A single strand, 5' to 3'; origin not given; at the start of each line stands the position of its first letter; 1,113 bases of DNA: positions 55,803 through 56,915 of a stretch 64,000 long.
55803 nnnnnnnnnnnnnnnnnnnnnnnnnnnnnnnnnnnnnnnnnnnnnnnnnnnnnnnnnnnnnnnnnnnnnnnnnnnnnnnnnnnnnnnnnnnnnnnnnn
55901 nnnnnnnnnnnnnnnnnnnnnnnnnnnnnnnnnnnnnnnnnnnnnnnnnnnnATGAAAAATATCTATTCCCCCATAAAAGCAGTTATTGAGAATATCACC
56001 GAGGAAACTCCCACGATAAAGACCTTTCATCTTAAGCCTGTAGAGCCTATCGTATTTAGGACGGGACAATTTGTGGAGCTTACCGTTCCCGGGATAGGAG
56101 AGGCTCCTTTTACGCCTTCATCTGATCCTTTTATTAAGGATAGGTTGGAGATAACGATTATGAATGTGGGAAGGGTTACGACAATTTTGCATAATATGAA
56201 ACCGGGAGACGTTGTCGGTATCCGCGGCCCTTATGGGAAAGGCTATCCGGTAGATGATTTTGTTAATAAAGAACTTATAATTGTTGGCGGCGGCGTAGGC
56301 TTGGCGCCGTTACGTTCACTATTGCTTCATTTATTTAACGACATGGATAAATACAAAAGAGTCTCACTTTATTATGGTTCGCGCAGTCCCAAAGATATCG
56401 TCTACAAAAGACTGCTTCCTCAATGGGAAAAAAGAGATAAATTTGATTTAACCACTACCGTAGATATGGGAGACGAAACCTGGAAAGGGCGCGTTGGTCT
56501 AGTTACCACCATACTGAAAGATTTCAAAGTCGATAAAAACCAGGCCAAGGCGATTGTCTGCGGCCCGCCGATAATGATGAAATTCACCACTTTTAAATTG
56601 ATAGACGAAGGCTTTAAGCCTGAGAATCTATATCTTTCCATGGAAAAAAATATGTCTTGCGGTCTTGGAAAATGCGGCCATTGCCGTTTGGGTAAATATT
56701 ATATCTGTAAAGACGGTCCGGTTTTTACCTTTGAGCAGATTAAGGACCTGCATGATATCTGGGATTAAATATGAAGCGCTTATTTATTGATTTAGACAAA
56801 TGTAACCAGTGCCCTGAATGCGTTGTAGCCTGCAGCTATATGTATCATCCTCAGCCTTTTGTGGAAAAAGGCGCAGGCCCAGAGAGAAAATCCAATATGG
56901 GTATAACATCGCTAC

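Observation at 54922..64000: Membrane-bound group-4 [NiFe]-hydrogenase/Mrp operon that begins with a sulfhydrogenase-type beta/gamma NAD(P)-binding module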

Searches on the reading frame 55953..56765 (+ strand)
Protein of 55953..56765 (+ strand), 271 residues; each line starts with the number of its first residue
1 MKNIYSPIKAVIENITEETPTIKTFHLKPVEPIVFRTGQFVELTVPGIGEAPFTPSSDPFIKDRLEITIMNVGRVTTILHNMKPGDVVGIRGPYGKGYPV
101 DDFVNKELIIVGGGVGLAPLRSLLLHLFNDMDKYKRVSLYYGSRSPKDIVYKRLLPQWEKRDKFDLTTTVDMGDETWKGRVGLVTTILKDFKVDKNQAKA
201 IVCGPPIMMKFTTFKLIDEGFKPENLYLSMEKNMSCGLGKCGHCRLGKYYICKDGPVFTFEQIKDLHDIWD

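Call 5: search_protein_families(library=pfam, proteins=[window:55953-56765:+], max_evalue=0.01)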
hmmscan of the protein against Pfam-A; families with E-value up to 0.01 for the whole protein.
window:55953-56765:+ (271 aa): 4 families
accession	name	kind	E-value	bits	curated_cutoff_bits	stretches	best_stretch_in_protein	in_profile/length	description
PF00175.26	NAD_binding_1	-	3.6e-20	73.1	22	1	111-212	2-107/109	Oxidoreductase NAD-binding domain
PF10418.14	DHODB_Fe-S_bind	-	3.8e-10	39.8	23.9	1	231-263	1-40/41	Iron-sulfur cluster binding domain of dihydroorotate dehydrogenase B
PF00970.30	FAD_binding_6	-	9.5e-07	29.5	21.1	1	15-96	10-96/99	Oxidoreductase FAD-binding domain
PF08030.17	NAD_binding_6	-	8.3e-06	26.4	22.2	1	107-155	3-56/156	Ferric reductase NAD binding domain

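Call 6: search_protein_families(library=ncbifam, proteins=[window:55953-56765:+], max_evalue=0.001)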
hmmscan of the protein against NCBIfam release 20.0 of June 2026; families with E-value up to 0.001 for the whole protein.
window:55953-56765:+ (271 aa): 27 families (the best 25 are shown)
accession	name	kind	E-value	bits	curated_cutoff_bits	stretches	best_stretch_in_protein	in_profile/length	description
TIGR02911.1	sulfite_red_B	equivalog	8.1e-73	244.7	288.6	1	3-268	1-261/261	anaerobic sulfite reductase subunit AsrB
NF006220.0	PRK08345.1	subfamily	2.8e-68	230.3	395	1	3-262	6-286/294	cytochrome-c3 hydrogenase subunit gamma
NF040835.1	sulfhyd_HydG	equivalog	6.9e-58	196.2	650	1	31-263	46-284/292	NADPH-dependent hydrogenase/sulfhydrogenase 1 subunit gamma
NF040830.1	sulfhyd_ShyC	equivalog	2.9e-56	190.8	600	1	3-261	2-279/288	NAD(P)-dependent hydrogenase/sulfhydrogenase 2 subunit gamma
NF000796.0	PRK00054.1-1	equivalog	1.5e-49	168.6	224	1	7-265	3-237/254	dihydroorotate dehydrogenase electron transfer subunit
NF000798.0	PRK00054.1-3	equivalog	1.4e-27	97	219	1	63-263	60-242/244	dihydroorotate dehydrogenase electron transfer subunit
NF040810.1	BenC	equivalog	7.1e-23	81.3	430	1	7-228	104-327/333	benzoate 1,2-dioxygenase electron transfer component BenC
NF000799.0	PRK00054.1-4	equivalog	8.4e-23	80.7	314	1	65-262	67-255/258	dihydroorotate dehydrogenase electron transfer subunit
TIGR01941.1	nqrF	equivalog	2.1e-22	79.6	295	1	70-228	237-400/405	NADH:ubiquinone reductase (Na(+)-transporting) subunit F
NF058606.1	GlBtMonoRdsGbcB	equivalog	2.2e-22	79.4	500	1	14-222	20-238/362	glycine betaine monooxygenase reductase subunit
NF045803.1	MethMoxFADbindMmoC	equivalog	6.4e-21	74.5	500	1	32-228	137-337/343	aromatic/alkene monooxygenase hydroxylase FAD-binding subunit MmoC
NF009414.0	PRK12778.1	equivalog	1.1e-20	73.5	1103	1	36-263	29-248/752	bifunctional dihydroorotate dehydrogenase B NAD binding subunit/NADPH-dependent glutamate synthase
NF005963.0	PRK08051.1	equivalog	1.3e-20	73.7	230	1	8-227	4-226/233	NAD(P)H-flavin reductase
NF000797.0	PRK00054.1-2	equivalog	1.9e-20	73.3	270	1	22-260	29-262/267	dihydroorotate dehydrogenase electron transfer subunit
NF004862.0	PRK06222.1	subfamily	2.7e-19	69.7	220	1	36-263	29-248/281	sulfide/dihydroorotate dehydrogenase-like FAD/NAD-binding protein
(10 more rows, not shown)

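Call 21: search_solved_structures(query=window:55953-56765:+, max_evalue=0.00001, show_alignments=2)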
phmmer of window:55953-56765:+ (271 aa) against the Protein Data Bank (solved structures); distinct sequences matched with E-value up to 0.00001: 85 (the best 60 are shown).
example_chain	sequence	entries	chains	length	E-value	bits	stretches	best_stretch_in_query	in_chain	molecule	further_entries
9nez_C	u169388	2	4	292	2.5e-58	200.6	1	30-263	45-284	Sulfhydrogenase 1 subunit gamma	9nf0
5ksw_B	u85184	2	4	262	3.8e-20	75.4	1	37-263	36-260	Dihydroorotate dehydrogenase B (NAD(+)), electron transfer subunit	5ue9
2r6h_A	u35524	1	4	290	7.2e-19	71.2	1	75-211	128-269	NADH:ubiquinone oxidoreductase, Na translocating, F subunit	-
7qu3_A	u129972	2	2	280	5.6e-18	68.3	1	73-228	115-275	Na(+)-translocating NADH-quinone reductase subunit F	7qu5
1ep1_B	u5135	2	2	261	6.4e-18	68.1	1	37-263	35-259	DIHYDROOROTATE DEHYDROGENASE B (PYRK SUBUNIT)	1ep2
1ep3_B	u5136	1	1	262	6.5e-18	68.1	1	37-263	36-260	DIHYDROOROTATE DEHYDROGENASE B (PYRK SUBUNIT)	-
7qty_A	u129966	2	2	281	8e-18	67.8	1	73-228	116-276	Na(+)-translocating NADH-quinone reductase subunit F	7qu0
7rom_A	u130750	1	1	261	7.7e-15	58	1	52-231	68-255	NADH-cytochrome b5 reductase 1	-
2eix_A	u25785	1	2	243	1.6e-14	56.9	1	25-227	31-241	NADH-cytochrome b5 reductase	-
8ad3_A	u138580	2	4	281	3.3e-14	55.9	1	73-228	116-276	Na(+)-translocating NADH-quinone reductase subunit F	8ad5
4u9u_A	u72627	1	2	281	3.5e-14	55.8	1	73-228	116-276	Na(+)-translocating NADH-quinone reductase subunit F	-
8ad4_A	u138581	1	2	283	3.6e-14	55.8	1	73-228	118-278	Na(+)-translocating NADH-quinone reductase subunit F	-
4uaj_A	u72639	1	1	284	3.6e-14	55.8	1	73-228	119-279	Na(+)-translocating NADH-quinone reductase subunit F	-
7xk3_F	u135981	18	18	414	8.9e-14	54.5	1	73-228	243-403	Na(+)-translocating NADH-quinone reductase subunit F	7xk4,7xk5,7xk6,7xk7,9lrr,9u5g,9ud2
8a1t_F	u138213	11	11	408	9e-14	54.5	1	73-228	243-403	Na(+)-translocating NADH-quinone reductase subunit F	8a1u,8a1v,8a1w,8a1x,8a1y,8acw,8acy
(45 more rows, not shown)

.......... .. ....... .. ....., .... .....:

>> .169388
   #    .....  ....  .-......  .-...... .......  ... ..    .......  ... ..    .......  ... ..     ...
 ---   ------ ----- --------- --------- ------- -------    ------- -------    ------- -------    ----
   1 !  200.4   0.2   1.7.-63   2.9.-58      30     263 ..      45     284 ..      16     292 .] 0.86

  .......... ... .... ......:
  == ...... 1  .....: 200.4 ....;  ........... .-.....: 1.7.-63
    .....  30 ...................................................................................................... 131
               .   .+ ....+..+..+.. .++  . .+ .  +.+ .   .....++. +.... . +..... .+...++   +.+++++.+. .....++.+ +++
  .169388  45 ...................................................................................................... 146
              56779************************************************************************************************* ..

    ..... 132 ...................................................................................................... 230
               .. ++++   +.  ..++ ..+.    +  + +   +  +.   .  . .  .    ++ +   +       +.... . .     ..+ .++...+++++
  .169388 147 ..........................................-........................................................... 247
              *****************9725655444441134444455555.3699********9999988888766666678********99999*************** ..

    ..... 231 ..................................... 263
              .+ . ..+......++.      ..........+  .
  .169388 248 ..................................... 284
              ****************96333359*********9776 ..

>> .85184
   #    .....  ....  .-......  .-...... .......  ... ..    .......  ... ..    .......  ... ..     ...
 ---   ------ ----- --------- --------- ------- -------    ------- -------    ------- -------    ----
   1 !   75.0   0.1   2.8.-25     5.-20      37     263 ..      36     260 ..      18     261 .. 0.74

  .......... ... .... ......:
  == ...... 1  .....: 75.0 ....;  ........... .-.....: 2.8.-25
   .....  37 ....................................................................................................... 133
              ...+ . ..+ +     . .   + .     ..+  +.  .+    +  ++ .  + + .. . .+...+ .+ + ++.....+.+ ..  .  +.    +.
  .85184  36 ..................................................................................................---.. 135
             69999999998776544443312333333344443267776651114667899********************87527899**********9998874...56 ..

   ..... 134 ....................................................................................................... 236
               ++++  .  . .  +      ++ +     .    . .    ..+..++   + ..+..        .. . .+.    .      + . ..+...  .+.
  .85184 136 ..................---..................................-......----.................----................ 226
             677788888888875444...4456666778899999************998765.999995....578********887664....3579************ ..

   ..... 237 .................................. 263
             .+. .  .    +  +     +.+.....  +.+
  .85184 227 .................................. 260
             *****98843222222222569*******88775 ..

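Call 60: find_homologous_proteins(query=window:55953-56765:+, max_evalue=1e-20)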
Query window:55953-56765:+ (271 aa): 7957 proteins with E <= 1e-20 among 8000 candidates; the best 120 are listed.
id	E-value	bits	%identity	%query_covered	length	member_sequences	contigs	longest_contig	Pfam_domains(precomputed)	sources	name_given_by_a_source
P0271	2.4e-171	586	92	100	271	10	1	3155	PF10418.15,PF00175.27,PF08030.18,PF00970.31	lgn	-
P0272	1.9e-158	544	83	100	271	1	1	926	PF10418.15,PF00175.27,PF08030.18,PF00970.31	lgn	-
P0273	5.4e-153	526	82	100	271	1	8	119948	PF10418.15,PF00175.27,PF08030.18,PF00970.31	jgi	-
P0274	3.3e-152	524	80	100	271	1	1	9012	PF10418.15,PF00175.27,PF08030.18,PF00970.31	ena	-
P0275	4.9e-147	507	77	100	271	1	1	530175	PF10418.15,PF00175.27,PF08030.18,PF00970.31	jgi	jgi:sulfite reductase subunit B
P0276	1.7e-132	459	69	100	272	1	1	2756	PF10418.15,PF00175.27,PF00970.31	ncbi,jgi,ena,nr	ncbi:MAG TPA: FAD/NAD(P)-binding protein [Candidatus Margulisiibacteriota bacterium]|nr:FAD/NAD(P)-b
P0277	1.9e-132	459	69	100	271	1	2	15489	PF10418.15,PF00175.27,PF00970.31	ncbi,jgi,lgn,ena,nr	ncbi:MAG: oxidoreductase [Candidatus Omnitrophota bacterium]|nr:MAG: oxidoreductase [Candidatus Omni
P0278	2.3e-131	455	68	100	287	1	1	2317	PF10418.15,PF00175.27,PF00970.31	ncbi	-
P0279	2.5e-131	455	70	99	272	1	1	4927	PF10418.15,PF00175.27,PF00970.31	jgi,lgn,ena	-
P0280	2.6e-131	455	70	100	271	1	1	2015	PF10418.15,PF00175.27,PF00970.31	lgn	-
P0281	6.7e-131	454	70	100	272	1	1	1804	PF10418.15,PF00175.27,PF00970.31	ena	-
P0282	9.0e-131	453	70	99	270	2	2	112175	PF10418.15,PF00175.27,PF00970.31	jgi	-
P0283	1.0e-130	453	68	100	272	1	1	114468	PF10418.15,PF00175.27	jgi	jgi:sulfite reductase subunit B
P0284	1.5e-130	452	69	100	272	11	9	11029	PF10418.15,PF00175.27,PF00970.31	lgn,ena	-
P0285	1.7e-130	452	69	100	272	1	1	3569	PF10418.15,PF00175.27,PF00970.31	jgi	-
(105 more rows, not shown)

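Call 69: predict_structure(alignment_id=A1)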
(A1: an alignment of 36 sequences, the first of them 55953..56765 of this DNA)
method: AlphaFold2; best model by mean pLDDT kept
length: 271 residues; sequences in the alignment: 36
mean_pLDDT: 82.1   pTM: 0.81
mean pLDDT of the five models: 82.1, 81.0, 81.0, 76.5, 75.6
residues with pLDDT >= 90: 78; 70-90: 154; 50-70: 29; < 50: 10
segments of 3 or more residues with pLDDT < 50: 235-243
pLDDT, mean of each block of 10 residues (from residue 1): 73 90 90 86 81 81 85 83 94 85 94 68 86 93 84 82 90 86 86 92 82 93 89 47 52 70 77 67
secondary structure, 60 per line:
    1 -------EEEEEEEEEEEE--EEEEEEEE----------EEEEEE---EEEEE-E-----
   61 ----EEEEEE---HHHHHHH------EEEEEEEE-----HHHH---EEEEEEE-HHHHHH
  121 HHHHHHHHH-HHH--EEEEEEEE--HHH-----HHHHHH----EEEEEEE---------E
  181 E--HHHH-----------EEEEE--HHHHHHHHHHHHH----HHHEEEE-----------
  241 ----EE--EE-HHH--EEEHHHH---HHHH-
elements in order: E8-19 E22-29 E40-45 E49-53 E65-70 H74-80 E87-94 H100-103 E107-113 H115-129 E136-143 H154-159 E164-170 H184-187 E199-203 H206-218 E226-229 E257-259 H260-263 H267-270

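Call 71: fold_search(model_id=the predicted structure, library=pdb)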
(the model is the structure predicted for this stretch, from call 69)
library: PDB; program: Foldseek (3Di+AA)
matches with E <= 10: 1596; with E <= 0.001: 239
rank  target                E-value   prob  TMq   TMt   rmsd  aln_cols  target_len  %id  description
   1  9nf0_C                4.2e-28  1.00  0.84  0.79   3.4       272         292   36  Structure of the NADPH-bound Pyrococcus furiosus SHI complex (released 2025-07-09)
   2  9nez_C                2.8e-27  1.00  0.86  0.83   3.4       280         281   35  Structure of the Pyrococcus furiosus SHI complex (released 2025-07-09)
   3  2eix_A                4.0e-18  1.00  0.70  0.77   3.2       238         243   22  The Structure of Physarum polycephalum cytochrome b5 reductase (released 2007-04-17)
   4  7rom                  7.8e-17  1.00  0.69  0.73   3.9       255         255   22  Crystal structure of Saccharomyces cerevisiae NADH-cytochrome b5 reductase 1 (Cbr1) fragment (residues 28-284) bound to  (released 2022-08-10)
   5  7c3a_C                2.2e-16  1.00  0.69  0.58   3.0       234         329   22  Ferredoxin reductase in carbazole 1,9a-dioxygenase (released 2021-05-26)
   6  5ogx                  2.3e-16  1.00  0.69  0.57   3.1       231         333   22  Crystal structure of Amycolatopsis cytochrome P450 reductase GcoB. (released 2018-07-04)
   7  5ksw_B                2.6e-16  1.00  0.73  0.75   4.4       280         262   27  DHODB-I74D mutant (released 2016-08-03)
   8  5tr9_A                3.2e-16  1.00  0.69  0.75   4.8       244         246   21  Crystal Structure of a ferredoxin NADP+ reductase from Neisseria gonorrhoeae with bound FAD (released 2016-11-09)
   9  2r6h_A                3.6e-16  1.00  0.72  0.69   2.8       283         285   20  Crystal structure of the domain comprising the NAD binding and the FAD binding regions of the NADH:ubiquinone oxidored (released 2007-09-11)
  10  1ep1_B                5.1e-16  1.00  0.70  0.73   4.4       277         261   26  CRYSTAL STRUCTURE OF LACTOCOCCUS LACTIS DIHYDROOROTATE DEHYDROGENASE B (released 2001-01-17)
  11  5jca_S                5.8e-16  1.00  0.72  0.70   4.6       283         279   24  NADP(H) bound NADH-dependent Ferredoxin:NADP Oxidoreductase (NfnI) from Pyrococcus furiosus (released 2017-04-12)
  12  7qu3                  6.6e-16  1.00  0.74  0.72   2.5       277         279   20  X-ray structure of FAD domain of NqrF of Pseudomonas aeruginosa (released 2022-02-09)
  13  8a1t_F                6.6e-16  1.00  0.69  0.48   4.3       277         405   18  Sodium pumping NADH-quinone oxidoreductase (released 2023-06-14)
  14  4uaj                  9.4e-16  1.00  0.72  0.70   4.2       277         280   19  Crystal structure of NqrF in hexagonal space group (released 2015-08-05)
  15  7qu5                  1.1e-15  1.00  0.73  0.71   2.4       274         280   21  X-ray structure of FAD domain of NqrF of Pseudomonas aeruginosa (released 2022-02-09)
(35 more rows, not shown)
